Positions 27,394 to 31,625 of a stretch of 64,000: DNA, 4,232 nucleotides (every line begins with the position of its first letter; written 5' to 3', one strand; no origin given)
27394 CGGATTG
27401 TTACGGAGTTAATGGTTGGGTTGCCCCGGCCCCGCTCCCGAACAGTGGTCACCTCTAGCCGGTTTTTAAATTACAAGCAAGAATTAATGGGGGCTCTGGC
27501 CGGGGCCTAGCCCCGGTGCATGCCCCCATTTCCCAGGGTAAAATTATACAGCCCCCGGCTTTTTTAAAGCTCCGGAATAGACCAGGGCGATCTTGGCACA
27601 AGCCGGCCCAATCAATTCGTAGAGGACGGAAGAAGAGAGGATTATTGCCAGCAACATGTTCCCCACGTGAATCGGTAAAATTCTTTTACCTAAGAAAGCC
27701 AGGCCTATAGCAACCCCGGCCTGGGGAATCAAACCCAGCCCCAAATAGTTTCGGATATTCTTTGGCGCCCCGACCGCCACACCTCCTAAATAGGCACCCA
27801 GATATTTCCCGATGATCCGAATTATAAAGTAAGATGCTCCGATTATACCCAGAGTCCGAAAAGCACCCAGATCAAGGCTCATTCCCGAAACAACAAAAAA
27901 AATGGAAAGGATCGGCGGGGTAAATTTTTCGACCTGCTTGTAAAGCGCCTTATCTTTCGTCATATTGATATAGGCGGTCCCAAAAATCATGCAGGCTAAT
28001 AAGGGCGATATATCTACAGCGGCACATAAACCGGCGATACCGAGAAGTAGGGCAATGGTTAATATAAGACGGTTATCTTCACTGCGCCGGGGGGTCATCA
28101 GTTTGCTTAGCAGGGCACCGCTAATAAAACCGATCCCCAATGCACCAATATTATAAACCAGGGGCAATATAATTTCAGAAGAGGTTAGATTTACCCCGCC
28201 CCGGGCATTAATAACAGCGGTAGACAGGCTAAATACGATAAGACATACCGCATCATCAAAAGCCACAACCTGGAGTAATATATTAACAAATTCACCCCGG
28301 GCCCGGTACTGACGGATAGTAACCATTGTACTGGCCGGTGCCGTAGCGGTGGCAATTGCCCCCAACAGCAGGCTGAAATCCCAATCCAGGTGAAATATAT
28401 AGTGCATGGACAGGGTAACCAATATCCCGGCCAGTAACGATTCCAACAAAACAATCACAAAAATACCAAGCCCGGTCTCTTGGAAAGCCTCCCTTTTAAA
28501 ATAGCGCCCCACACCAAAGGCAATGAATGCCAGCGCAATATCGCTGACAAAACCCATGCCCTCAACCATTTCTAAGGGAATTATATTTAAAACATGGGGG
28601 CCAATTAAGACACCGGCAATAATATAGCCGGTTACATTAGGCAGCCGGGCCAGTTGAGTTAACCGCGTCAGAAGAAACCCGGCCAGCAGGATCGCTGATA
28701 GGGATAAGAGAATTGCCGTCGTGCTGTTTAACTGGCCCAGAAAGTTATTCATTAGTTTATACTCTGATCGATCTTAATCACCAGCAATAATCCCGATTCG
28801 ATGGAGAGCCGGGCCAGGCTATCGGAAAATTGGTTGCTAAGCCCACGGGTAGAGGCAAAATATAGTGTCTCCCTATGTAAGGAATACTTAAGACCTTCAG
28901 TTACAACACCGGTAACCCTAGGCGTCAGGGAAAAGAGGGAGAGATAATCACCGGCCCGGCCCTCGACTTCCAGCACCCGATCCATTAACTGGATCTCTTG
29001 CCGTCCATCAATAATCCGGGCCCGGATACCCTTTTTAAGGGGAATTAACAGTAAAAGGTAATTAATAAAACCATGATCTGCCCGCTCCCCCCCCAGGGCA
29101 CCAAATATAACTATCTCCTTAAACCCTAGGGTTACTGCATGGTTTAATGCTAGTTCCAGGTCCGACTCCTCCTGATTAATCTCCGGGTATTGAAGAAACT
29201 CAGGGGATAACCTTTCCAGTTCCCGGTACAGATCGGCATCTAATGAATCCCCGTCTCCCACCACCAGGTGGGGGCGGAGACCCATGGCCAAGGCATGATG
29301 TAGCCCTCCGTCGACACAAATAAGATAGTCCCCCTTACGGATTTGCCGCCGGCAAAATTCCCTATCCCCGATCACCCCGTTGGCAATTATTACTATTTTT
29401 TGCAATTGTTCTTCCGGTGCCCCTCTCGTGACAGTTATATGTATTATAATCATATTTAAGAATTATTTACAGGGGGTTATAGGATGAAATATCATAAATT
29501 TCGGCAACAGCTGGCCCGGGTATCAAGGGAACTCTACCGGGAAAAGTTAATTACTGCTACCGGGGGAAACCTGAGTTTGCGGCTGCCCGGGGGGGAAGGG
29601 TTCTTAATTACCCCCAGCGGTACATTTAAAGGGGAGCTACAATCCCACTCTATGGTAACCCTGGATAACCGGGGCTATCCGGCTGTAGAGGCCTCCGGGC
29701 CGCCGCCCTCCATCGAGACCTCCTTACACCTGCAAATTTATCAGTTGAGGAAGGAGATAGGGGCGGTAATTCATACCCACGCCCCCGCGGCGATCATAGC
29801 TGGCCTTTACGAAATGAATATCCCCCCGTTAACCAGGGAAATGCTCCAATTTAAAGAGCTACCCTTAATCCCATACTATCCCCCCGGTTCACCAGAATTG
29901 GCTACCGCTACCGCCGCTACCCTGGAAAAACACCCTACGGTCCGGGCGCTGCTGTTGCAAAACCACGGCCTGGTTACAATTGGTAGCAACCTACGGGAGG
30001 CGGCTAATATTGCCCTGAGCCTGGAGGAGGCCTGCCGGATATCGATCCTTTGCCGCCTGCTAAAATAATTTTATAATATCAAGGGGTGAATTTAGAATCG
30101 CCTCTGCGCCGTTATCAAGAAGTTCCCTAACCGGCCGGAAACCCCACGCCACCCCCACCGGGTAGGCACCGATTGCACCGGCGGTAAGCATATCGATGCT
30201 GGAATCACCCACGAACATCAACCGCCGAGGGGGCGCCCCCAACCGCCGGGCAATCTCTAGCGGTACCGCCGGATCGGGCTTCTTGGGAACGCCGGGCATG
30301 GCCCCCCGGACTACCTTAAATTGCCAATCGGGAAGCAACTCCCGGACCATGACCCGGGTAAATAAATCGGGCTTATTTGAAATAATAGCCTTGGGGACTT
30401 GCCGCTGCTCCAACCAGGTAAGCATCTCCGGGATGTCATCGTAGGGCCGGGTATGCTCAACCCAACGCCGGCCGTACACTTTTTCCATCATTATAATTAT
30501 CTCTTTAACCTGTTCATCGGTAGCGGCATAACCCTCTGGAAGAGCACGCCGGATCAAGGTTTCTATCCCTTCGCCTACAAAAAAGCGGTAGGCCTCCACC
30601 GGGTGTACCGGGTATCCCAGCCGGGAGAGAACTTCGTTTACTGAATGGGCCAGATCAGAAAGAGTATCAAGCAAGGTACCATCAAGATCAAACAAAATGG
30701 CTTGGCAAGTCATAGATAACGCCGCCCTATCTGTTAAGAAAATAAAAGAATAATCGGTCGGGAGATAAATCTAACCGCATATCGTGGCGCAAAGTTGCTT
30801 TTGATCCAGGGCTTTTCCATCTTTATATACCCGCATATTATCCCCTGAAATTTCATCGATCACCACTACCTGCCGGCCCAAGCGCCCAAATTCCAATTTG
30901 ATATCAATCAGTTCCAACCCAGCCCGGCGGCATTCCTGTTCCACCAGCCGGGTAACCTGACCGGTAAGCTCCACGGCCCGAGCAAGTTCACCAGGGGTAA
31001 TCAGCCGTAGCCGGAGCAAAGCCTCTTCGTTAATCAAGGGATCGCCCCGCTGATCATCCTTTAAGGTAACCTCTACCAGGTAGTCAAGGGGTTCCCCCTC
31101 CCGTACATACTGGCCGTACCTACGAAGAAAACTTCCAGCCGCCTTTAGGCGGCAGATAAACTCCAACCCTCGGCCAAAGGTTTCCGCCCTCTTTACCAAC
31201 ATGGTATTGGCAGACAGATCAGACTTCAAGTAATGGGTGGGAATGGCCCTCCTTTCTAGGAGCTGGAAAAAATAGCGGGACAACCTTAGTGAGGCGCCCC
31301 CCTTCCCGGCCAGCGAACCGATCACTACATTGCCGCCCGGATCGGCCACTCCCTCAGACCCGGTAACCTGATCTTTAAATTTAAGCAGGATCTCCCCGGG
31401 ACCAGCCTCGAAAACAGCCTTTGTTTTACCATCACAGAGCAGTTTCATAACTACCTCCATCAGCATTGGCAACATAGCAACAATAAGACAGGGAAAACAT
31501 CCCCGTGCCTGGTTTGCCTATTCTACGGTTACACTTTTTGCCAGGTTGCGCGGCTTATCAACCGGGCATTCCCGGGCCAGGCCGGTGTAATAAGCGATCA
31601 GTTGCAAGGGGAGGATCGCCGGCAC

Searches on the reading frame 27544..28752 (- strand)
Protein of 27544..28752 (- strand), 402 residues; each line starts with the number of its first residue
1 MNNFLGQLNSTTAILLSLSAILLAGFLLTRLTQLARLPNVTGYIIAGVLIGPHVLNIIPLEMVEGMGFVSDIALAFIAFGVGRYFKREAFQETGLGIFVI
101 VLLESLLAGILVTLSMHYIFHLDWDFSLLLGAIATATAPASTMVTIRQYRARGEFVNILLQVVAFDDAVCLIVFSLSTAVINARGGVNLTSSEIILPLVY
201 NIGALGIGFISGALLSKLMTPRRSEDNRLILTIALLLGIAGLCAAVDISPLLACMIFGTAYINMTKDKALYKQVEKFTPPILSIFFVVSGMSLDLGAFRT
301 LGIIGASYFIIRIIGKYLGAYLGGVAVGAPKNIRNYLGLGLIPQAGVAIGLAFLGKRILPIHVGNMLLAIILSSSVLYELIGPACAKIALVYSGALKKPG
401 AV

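Call 13: search_protein_families(library=pfam, proteins=[window:27544-28752:-], max_evalue=0.00001)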
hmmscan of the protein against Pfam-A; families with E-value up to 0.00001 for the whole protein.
window:27544-28752:- (402 aa): 1 family
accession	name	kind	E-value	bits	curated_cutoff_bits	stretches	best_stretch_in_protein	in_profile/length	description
PF00999.27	Na_H_Exchanger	-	2.5e-35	122.5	26.2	1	22-376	5-363/375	Sodium/hydrogen exchanger, transmembrane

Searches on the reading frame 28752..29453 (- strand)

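Call 13: search_protein_families(library=pfam, proteins=[window:28752-29453:-], max_evalue=0.00001)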
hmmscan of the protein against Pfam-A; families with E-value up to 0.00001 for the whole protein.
window:28752-29453:- (233 aa): 2 families
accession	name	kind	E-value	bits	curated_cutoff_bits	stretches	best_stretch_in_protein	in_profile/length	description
PF04263.21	TPK_catalytic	-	1.7e-20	73.5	30.7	1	38-145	5-111/113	Thiamin pyrophosphokinase, catalytic domain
PF04265.19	TPK_B1_binding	-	5.5e-12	45.6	22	1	165-223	8-67/67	Thiamin pyrophosphokinase, vitamin B1 binding domain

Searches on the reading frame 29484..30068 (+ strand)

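Call 13: search_protein_families(library=pfam, proteins=[window:29484-30068:+], max_evalue=0.00001)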
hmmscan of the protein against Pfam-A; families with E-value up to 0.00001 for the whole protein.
window:29484-30068:+ (194 aa): 1 family
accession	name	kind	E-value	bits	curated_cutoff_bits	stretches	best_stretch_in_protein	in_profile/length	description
PF00596.27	Aldolase_II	-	1.2e-50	172.4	22.2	1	8-187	1-182/183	Class II Aldolase and Adducin N-terminal domain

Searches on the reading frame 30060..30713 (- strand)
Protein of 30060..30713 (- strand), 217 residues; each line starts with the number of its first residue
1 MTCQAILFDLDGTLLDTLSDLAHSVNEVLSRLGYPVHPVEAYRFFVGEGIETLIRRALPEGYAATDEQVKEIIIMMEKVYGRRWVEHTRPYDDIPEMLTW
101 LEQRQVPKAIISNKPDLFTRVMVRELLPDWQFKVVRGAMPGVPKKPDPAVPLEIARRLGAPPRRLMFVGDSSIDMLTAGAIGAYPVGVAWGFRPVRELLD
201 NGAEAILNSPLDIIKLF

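Call 13: search_protein_families(library=pfam, proteins=[window:30060-30713:-], max_evalue=0.00001)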
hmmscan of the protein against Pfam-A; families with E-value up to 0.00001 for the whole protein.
window:30060-30713:- (217 aa): 4 families
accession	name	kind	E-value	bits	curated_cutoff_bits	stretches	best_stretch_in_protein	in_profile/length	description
PF13419.12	HAD_2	-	1.4e-28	100.7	23.8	1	6-187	1-177/178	Haloacid dehalogenase-like hydrolase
PF00702.32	Hydrolase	-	1.3e-22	81.6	26.4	1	4-182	2-191/191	haloacid dehalogenase-like hydrolase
PF12710.13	HAD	-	2.5e-08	35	27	1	6-175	1-185/189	haloacid dehalogenase-like hydrolase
PF13242.12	Hydrolase_like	-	9.4e-06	25.9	22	0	144-199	3-59/75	HAD-hyrolase-like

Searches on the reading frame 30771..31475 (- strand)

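Call 13: search_protein_families(library=pfam, proteins=[window:30771-31475:-], max_evalue=0.00001)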
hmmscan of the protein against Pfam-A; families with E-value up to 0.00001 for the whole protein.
window:30771-31475:- (234 aa): 1 family
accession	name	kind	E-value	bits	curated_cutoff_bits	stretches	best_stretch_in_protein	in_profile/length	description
PF01259.24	SAICAR_synt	-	9.2e-37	127.5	20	1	13-222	2-202/233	SAICAR synthetase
